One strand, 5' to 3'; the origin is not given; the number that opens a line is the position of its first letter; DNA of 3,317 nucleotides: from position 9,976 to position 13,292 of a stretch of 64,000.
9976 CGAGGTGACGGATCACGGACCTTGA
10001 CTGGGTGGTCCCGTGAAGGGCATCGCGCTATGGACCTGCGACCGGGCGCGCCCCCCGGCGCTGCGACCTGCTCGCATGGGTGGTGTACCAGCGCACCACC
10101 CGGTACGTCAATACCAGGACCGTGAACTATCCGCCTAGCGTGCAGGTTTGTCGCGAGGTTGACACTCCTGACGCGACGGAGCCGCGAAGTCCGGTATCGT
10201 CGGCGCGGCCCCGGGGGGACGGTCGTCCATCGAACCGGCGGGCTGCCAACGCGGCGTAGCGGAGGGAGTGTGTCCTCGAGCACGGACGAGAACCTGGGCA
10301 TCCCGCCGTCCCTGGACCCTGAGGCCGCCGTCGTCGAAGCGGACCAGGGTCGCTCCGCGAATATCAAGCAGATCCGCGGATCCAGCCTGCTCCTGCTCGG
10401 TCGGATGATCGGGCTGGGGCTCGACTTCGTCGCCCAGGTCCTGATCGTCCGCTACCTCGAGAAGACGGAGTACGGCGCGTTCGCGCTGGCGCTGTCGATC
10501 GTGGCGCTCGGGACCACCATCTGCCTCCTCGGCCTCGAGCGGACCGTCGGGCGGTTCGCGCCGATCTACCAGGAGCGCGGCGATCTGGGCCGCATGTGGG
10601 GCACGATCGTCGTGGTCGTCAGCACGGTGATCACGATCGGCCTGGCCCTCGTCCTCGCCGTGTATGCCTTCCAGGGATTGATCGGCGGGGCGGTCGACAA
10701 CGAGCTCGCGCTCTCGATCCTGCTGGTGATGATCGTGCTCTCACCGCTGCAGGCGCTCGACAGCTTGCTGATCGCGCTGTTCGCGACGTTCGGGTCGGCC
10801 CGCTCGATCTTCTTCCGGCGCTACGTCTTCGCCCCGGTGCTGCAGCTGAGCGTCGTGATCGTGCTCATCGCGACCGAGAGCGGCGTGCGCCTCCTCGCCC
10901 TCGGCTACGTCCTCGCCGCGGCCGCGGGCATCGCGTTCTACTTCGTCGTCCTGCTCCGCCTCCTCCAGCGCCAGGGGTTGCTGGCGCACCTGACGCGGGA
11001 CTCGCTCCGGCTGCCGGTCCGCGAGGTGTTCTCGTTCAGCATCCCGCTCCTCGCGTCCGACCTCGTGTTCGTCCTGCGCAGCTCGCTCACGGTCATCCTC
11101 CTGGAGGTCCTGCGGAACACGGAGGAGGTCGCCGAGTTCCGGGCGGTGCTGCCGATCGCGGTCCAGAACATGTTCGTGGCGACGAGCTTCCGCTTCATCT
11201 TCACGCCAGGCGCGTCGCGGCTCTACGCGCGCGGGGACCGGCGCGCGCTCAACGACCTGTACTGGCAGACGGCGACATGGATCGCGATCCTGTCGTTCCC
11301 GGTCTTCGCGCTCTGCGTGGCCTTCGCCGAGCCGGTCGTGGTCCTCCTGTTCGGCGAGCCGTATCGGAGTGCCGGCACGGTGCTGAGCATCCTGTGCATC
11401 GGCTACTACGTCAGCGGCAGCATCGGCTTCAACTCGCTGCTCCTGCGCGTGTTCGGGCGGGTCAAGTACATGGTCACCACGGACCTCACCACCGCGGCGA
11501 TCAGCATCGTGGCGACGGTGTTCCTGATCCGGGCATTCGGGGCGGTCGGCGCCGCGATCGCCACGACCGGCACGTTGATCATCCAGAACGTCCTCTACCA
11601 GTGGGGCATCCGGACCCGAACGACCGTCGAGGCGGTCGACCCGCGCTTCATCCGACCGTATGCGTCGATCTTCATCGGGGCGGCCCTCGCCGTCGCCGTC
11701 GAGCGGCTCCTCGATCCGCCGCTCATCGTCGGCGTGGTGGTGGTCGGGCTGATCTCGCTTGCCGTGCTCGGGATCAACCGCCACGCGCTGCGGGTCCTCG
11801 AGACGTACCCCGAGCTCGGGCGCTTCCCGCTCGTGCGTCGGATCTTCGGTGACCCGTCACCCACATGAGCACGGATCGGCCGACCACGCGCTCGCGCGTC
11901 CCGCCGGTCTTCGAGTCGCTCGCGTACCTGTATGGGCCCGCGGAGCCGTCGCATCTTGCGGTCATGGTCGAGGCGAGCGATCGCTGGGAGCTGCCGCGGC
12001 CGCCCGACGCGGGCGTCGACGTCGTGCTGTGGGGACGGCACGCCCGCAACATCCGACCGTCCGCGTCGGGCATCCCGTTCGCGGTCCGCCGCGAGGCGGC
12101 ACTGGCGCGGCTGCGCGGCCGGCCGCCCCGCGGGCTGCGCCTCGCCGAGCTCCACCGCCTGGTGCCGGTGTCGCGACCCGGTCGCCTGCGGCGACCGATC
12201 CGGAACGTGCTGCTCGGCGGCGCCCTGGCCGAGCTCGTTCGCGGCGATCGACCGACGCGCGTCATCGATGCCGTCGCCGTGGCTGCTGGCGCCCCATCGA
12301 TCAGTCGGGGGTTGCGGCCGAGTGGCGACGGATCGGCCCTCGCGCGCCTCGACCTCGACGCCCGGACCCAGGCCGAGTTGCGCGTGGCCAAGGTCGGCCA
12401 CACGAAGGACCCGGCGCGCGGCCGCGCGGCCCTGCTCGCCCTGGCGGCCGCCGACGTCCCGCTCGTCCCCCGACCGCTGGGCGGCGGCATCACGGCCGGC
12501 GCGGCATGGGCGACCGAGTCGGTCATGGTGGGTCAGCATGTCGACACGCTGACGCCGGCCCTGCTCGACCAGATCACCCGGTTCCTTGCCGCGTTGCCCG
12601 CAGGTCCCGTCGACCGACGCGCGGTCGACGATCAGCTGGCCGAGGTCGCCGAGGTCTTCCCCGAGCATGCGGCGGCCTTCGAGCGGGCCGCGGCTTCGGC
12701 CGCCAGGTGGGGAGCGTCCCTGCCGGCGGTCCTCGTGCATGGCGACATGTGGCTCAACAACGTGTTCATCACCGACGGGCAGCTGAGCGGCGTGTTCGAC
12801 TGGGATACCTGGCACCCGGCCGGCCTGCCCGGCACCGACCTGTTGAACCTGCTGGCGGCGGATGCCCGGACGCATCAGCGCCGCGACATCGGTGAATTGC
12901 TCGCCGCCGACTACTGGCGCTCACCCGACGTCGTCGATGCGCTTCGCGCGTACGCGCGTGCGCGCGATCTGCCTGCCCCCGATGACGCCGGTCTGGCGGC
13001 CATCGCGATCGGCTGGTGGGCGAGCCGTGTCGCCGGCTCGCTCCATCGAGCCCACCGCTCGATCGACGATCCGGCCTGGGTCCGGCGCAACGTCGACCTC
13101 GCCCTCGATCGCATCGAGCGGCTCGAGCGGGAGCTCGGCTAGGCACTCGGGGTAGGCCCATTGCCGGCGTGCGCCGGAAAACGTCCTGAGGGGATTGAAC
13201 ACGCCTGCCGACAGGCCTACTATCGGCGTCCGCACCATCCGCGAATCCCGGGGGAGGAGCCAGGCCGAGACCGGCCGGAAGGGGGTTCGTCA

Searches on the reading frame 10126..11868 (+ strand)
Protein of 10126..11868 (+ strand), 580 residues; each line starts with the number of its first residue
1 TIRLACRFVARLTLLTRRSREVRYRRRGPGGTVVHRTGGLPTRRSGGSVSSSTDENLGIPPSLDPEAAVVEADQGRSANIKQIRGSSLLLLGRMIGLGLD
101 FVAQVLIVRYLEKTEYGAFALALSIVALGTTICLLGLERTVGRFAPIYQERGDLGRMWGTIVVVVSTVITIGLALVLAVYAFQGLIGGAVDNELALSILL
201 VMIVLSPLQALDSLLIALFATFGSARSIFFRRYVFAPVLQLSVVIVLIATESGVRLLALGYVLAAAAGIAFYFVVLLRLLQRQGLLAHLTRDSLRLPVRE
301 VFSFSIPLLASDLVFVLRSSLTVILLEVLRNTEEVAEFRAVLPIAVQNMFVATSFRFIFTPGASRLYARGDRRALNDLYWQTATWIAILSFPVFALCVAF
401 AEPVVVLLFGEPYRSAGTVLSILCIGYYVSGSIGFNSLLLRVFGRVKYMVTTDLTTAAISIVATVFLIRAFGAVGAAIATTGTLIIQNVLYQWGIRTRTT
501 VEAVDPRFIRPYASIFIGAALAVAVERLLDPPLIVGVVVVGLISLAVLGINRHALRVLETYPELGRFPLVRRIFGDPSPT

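Call 9: search_protein_families(library=pfam, proteins=[window:10126-11868:+], max_evalue=0.001)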
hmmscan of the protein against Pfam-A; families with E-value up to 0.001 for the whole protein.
window:10126-11868:+ (580 aa): 2 families
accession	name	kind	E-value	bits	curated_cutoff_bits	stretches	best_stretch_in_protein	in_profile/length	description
PF01943.22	Polysacc_synt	-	1.6e-14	54.4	28.2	1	84-345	3-251/274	Polysaccharide biosynthesis protein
PF13440.11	Polysacc_synt_3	-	1.1e-11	45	23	1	107-415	2-290/293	Polysaccharide biosynthesis protein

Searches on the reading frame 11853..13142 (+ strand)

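Call 9: search_protein_families(library=pfam, proteins=[window:11853-13142:+], max_evalue=0.001)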
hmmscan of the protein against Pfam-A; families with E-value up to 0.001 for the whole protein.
window:11853-13142:+ (429 aa): 2 families
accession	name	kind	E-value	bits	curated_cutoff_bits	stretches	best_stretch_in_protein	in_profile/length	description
PF01636.29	APH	-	3.6e-13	50.3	23.2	1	173-359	22-230/239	Phosphotransferase enzyme family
PF07914.17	DUF1679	-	0.00014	21.4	24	1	275-355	253-335/414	Uncharacterized oxidoreductase dhs-27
